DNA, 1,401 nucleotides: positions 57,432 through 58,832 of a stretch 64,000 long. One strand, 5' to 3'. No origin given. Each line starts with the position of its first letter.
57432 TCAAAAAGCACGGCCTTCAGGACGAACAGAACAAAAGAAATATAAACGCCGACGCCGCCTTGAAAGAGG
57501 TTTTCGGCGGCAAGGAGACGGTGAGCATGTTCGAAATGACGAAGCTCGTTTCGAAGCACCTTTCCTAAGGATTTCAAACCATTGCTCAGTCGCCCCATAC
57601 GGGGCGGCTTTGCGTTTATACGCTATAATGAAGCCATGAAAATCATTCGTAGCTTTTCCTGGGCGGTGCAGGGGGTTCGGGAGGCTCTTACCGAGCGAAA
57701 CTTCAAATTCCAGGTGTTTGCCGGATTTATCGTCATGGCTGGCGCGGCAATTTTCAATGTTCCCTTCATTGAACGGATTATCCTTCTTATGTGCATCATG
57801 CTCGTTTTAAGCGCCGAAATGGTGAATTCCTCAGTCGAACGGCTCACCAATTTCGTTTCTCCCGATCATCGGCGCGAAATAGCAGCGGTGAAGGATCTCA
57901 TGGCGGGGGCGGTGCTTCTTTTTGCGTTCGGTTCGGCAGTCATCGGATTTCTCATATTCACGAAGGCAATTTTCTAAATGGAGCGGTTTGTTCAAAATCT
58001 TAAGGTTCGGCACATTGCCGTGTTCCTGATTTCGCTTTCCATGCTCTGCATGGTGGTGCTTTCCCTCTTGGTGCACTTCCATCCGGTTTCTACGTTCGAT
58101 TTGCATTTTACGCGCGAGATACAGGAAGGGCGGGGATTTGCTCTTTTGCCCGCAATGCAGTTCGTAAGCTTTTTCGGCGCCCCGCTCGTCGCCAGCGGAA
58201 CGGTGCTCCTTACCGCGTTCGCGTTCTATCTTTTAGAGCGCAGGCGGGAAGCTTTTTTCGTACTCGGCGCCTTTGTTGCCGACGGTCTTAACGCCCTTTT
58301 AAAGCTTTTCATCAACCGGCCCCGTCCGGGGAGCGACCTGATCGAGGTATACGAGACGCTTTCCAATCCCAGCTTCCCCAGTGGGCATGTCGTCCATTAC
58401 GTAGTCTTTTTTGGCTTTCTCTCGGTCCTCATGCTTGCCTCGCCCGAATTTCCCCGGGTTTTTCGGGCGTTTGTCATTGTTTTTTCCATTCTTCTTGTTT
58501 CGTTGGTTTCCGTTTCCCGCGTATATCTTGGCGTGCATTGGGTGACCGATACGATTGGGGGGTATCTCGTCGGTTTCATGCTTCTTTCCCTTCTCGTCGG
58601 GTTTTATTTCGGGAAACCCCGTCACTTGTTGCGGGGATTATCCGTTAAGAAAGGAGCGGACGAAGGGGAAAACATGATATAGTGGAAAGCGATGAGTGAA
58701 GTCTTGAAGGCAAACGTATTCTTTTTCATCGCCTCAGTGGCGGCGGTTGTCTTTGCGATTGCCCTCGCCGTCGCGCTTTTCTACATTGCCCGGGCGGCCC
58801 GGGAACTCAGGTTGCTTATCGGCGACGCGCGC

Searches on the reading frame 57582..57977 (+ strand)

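Call 20: search_protein_families(library=pfam, proteins=[window:57582-57977:+], max_evalue=0.01)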
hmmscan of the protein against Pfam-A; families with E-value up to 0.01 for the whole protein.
window:57582-57977:+ (131 aa): 1 family
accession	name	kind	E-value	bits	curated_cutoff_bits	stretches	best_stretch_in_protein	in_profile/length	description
PF01219.24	DAGK_prokar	-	4.8e-26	91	22.3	1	27-126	2-102/102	Prokaryotic diacylglycerol kinase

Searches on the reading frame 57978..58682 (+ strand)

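Call 20: search_protein_families(library=pfam, proteins=[window:57978-58682:+], max_evalue=0.01)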
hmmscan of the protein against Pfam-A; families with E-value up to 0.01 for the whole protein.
window:57978-58682:+ (234 aa): 2 families
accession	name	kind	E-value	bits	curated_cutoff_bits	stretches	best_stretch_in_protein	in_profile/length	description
PF01569.27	PAP2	-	5.2e-19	68.7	27.2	1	94-211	5-126/130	PAP2 superfamily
PF14378.12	PAP2_3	-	0.00057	20.2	27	1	132-202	126-187/190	PAP2 superfamily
